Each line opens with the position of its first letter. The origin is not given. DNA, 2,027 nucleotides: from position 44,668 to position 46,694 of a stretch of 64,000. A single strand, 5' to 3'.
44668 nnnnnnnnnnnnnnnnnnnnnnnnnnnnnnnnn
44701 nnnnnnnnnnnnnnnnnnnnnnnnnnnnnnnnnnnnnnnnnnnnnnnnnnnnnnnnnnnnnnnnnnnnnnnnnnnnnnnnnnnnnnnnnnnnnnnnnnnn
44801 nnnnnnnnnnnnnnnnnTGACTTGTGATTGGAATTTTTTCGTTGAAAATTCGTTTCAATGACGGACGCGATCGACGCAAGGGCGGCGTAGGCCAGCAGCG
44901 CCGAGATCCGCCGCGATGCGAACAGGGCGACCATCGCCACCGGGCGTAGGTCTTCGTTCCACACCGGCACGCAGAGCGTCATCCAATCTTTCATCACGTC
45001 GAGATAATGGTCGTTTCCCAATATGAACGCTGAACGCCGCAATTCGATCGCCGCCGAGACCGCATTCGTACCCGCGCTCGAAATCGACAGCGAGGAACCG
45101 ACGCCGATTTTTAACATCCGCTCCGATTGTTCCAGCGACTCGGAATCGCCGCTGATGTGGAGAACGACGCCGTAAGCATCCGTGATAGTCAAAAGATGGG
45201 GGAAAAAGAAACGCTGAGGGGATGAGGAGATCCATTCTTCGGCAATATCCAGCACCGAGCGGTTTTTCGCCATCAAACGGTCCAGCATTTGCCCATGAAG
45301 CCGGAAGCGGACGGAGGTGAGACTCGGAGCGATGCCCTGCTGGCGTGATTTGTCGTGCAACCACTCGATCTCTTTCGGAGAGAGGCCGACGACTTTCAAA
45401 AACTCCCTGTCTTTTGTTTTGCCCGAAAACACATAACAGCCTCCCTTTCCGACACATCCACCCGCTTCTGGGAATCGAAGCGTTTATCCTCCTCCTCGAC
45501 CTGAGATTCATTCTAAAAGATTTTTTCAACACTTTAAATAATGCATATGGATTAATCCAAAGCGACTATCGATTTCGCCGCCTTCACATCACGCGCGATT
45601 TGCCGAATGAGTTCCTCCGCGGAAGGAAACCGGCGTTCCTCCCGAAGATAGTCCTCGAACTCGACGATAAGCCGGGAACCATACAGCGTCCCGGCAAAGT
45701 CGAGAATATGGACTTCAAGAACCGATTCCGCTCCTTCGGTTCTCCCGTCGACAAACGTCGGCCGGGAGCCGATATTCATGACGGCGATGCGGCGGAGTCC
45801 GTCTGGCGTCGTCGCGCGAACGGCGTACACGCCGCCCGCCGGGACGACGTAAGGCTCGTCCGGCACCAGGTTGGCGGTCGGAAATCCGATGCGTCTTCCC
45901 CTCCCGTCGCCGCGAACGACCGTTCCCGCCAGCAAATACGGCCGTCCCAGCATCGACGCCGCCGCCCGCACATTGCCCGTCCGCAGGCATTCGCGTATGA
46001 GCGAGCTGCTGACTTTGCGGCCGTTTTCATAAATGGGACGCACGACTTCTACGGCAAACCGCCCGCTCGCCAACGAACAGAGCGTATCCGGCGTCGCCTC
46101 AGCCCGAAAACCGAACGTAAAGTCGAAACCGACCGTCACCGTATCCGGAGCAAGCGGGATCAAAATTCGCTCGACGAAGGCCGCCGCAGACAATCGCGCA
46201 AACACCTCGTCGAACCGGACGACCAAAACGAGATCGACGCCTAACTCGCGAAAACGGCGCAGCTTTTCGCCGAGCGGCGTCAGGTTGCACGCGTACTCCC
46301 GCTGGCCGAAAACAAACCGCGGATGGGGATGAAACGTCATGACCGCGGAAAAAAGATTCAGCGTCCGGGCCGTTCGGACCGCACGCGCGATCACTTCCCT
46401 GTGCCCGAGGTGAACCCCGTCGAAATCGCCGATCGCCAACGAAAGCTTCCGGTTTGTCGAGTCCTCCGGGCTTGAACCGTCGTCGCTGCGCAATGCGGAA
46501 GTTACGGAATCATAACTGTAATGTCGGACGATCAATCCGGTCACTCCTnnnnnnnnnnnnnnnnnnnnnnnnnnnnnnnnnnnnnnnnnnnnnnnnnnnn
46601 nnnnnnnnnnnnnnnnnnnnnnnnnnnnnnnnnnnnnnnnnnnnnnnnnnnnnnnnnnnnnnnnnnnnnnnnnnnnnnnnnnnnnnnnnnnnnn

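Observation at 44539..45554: Two copies of a 16-bp palindrome in identical promoter architecture flank the LuxR-type gene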

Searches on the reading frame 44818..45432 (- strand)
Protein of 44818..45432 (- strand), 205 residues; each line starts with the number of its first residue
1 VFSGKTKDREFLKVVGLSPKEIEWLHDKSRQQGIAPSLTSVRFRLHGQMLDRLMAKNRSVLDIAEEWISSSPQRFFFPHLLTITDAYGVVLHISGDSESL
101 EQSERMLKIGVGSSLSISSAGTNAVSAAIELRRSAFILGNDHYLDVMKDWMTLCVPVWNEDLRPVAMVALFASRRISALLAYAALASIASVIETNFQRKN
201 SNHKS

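Call 46: search_protein_representatives(protein=window:44818-45432:-)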
Query: 205 residues. Proteins with E-value up to 0.001 (for the whole library): 327; up to 1e-10: 26; up to 1e-30: 3. The best 150 are listed.
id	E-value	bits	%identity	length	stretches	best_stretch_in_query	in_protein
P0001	7.4e-125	430.3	98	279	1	1-205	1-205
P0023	9.0e-45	169.2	44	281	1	5-198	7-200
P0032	3.0e-33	131.6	35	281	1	2-201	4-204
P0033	7.5e-30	120.5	36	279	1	9-199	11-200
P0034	2.5e-22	96.0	34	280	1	27-197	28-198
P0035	1.4e-19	87.0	35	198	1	83-199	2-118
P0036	6.3e-18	81.7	29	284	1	16-197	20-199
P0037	2.1e-16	76.7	28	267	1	17-197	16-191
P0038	1.1e-14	71.1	26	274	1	24-204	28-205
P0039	2.8e-14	69.8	29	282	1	31-196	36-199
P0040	5.0e-14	68.9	31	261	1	74-197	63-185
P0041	3.1e-13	66.4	31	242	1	41-194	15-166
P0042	3.9e-13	66.1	30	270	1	42-161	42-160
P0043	5.9e-13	65.4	28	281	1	10-199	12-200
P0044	6.8e-13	65.2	28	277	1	27-193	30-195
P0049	1.2e-11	61.2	28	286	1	23-197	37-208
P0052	1.7e-11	60.7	27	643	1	9-199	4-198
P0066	1.5e-09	54.3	24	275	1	37-199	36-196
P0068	2.9e-09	53.4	24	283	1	2-193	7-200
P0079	1.7e-08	50.9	22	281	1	11-169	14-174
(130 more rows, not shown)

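Call 48: search_protein_families(library=pfam, proteins=[P0032, P0034, P0036, P0038, P0043, P0049, P0052, P0066, P0068, P0079], max_evalue=0.001)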
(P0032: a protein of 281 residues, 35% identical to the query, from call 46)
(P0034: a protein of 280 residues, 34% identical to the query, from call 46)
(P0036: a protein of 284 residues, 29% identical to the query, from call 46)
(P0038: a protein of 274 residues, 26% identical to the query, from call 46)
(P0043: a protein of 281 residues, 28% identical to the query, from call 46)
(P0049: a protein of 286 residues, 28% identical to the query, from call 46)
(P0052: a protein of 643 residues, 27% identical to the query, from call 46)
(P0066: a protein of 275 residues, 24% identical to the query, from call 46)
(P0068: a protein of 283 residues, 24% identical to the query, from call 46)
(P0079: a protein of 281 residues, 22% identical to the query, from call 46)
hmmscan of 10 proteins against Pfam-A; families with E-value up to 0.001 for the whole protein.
P0032 (281 aa): 3 families
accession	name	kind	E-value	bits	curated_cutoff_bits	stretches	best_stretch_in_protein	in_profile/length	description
PF00196.25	GerE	-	3.6e-14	52.6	23.5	1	222-275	2-55/57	Bacterial regulatory proteins, luxR family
PF04545.22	Sigma70_r4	-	0.00022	21.1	24.1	1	222-266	4-49/50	Sigma-70, region 4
PF08281.18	Sigma70_r4_2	-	0.00046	20.2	25.7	0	235-260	24-49/54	Sigma-70, region 4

P0034 (280 aa): 3 families
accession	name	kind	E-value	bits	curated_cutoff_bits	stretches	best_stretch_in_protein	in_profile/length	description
PF00196.25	GerE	-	2.5e-13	49.9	23.5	1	221-274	2-55/57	Bacterial regulatory proteins, luxR family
PF08281.18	Sigma70_r4_2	-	0.00091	19.3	25.7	0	231-258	21-48/54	Sigma-70, region 4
PF04545.22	Sigma70_r4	-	0.00094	19.1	24.1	0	221-254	4-38/50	Sigma-70, region 4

P0036 (284 aa): 1 family
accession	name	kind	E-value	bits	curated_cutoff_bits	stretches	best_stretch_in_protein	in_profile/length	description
PF00196.25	GerE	-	7.9e-15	54.7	23.5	1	219-272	2-55/57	Bacterial regulatory proteins, luxR family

P0038 (274 aa): 1 family
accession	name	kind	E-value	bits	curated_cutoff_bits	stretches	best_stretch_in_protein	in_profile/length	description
PF00196.25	GerE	-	9.6e-06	25.6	23.5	1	218-265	3-50/57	Bacterial regulatory proteins, luxR family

P0043 (281 aa): 3 families
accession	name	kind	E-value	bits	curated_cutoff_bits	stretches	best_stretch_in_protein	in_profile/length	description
PF00196.25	GerE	-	1.3e-12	47.5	23.5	1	220-275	3-57/57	Bacterial regulatory proteins, luxR family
PF01726.22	LexA_DNA_bind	-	3.4e-06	27.2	23.7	1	219-262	3-53/65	LexA DNA binding domain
PF08281.18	Sigma70_r4_2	-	9.7e-06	25.6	25.7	1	219-251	10-42/54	Sigma-70, region 4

P0049 (286 aa): 1 family
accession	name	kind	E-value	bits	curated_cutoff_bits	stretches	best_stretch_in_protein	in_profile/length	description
PF00196.25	GerE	-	3.1e-12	46.4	23.5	1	228-281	3-56/57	Bacterial regulatory proteins, luxR family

P0052 (643 aa): 11 families
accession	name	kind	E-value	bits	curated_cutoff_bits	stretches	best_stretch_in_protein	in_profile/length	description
PF00158.32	Sigma54_activat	-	4.3e-71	238.4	20.2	1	332-499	1-167/168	Sigma-54 interaction domain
PF25601.1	AAA_lid_14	-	8.9e-19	67.5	27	1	505-566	1-62/87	AAA+ ATPase lid domain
PF14532.12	Sigma54_activ_2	-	8e-18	65.4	25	1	333-504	1-138/138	Sigma-54 interaction domain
PF02954.25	HTH_8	-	9.3e-11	41.7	22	1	598-638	2-42/42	Bacterial regulatory protein, Fis family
PF00989.32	PAS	-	2e-06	28.2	22.6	1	208-310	4-113/113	PAS fold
PF00004.35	AAA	-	2.8e-06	28.2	21.2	1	356-490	1-127/131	ATPase family associated with various cellular activities (AAA)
PF01078.27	Mg_chelatase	-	6.6e-06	26.1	20.3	0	408-475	89-158/207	Magnesium chelatase, subunit ChlI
PF07724.20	AAA_2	-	1.6e-05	25.5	27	1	354-483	4-133/166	AAA domain (Cdc48 subfamily)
PF07728.20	AAA_5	-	0.00025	21.5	22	1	356-477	2-125/139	AAA domain (dynein-related subfamily)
PF13426.13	PAS_9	-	0.00041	21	27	1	217-310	3-101/103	PAS domain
PF18024.7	HTH_50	-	0.00087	19.4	27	0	603-641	12-50/50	Helix-turn-helix domain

P0066 (275 aa): 1 family
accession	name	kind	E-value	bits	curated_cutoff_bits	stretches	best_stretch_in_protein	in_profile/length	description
PF00196.25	GerE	-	2.2e-10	40.5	23.5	1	214-263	3-52/57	Bacterial regulatory proteins, luxR family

P0068 (283 aa): 1 family
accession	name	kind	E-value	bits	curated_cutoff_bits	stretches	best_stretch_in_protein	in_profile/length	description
PF00196.25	GerE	-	6.8e-12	45.3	23.5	1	223-276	2-55/57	Bacterial regulatory proteins, luxR family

P0079 (281 aa): 1 family
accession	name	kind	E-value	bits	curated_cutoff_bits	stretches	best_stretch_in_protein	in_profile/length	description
PF00196.25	GerE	-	3.5e-10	39.8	23.5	1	218-269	3-54/57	Bacterial regulatory proteins, luxR family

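Call 57: find_encoding_contigs(protein=P0032, flank=5000, max_places=2)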
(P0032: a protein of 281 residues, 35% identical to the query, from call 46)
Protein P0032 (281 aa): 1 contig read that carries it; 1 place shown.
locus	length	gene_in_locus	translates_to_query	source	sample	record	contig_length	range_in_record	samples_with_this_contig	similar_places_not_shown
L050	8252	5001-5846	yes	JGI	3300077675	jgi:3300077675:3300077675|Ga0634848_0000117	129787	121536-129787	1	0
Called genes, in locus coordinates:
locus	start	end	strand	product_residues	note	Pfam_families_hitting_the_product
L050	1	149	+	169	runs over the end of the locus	PF11385:DUF3189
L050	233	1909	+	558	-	PF00753:Lactamase_B, PF23023:Anti-Pycsar_Apyc1, PF12706:Lactamase_B_2, PF22505:RNase_J_b_CASP, PF07521:RMMBL, PF17770:RNase_J_C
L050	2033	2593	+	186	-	PF04542:Sigma70_r2, PF08281:Sigma70_r4_2, PF04545:Sigma70_r4 (weak)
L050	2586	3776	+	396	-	-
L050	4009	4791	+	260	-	PF00702:Hydrolase (faint), PF08282:Hydrolase_3, PF12710:HAD (faint), PF05116:S6PP (weak)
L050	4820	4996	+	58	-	-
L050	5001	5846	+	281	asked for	PF00196:GerE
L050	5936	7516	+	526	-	PF01946:Thi4 (weak), PF07992:Pyr_redox_2 (weak), PF00890:FAD_binding_2 (weak), PF01266:DAO, PF01494:FAD_binding_3 (faint), PF03486:HI0933_like (faint), PF13450:NAD_binding_8 (weak), PF00355:Rieske, +2 more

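Call 58: find_encoding_contigs(protein=P0036, flank=5000, max_places=2)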
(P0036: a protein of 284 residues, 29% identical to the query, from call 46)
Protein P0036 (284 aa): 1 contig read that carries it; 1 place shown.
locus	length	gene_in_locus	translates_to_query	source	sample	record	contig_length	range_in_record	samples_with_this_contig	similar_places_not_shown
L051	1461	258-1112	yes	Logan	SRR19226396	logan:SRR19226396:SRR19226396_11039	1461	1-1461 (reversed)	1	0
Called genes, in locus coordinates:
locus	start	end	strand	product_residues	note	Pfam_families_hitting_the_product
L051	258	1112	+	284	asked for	PF26965:MimR_N (weak), PF00196:GerE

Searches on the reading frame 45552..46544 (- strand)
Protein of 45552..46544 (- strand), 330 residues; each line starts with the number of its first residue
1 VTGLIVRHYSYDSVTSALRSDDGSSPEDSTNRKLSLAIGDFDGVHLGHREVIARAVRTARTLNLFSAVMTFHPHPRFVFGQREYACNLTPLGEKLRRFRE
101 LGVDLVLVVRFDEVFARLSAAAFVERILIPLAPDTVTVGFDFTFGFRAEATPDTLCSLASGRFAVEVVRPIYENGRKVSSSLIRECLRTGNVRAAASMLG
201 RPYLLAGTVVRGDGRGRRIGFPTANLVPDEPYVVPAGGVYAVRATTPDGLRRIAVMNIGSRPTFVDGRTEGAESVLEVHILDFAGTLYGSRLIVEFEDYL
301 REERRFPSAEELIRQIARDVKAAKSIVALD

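Call 7: search_protein_families(library=pfam, proteins=[window:45552-46544:-], max_evalue=0.01)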
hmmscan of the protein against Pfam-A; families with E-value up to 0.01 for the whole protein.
window:45552-46544:- (330 aa): 3 families
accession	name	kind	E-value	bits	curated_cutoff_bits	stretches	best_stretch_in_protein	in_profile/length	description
PF06574.18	FAD_syn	-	1.1e-45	155.8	27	1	29-181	3-157/158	FAD synthetase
PF01687.23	Flavokinase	-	1.9e-39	135.2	19.6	1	199-326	1-123/124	Riboflavin kinase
PF01467.32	CTP_transf_like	-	0.00028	21.5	21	1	36-185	1-132/133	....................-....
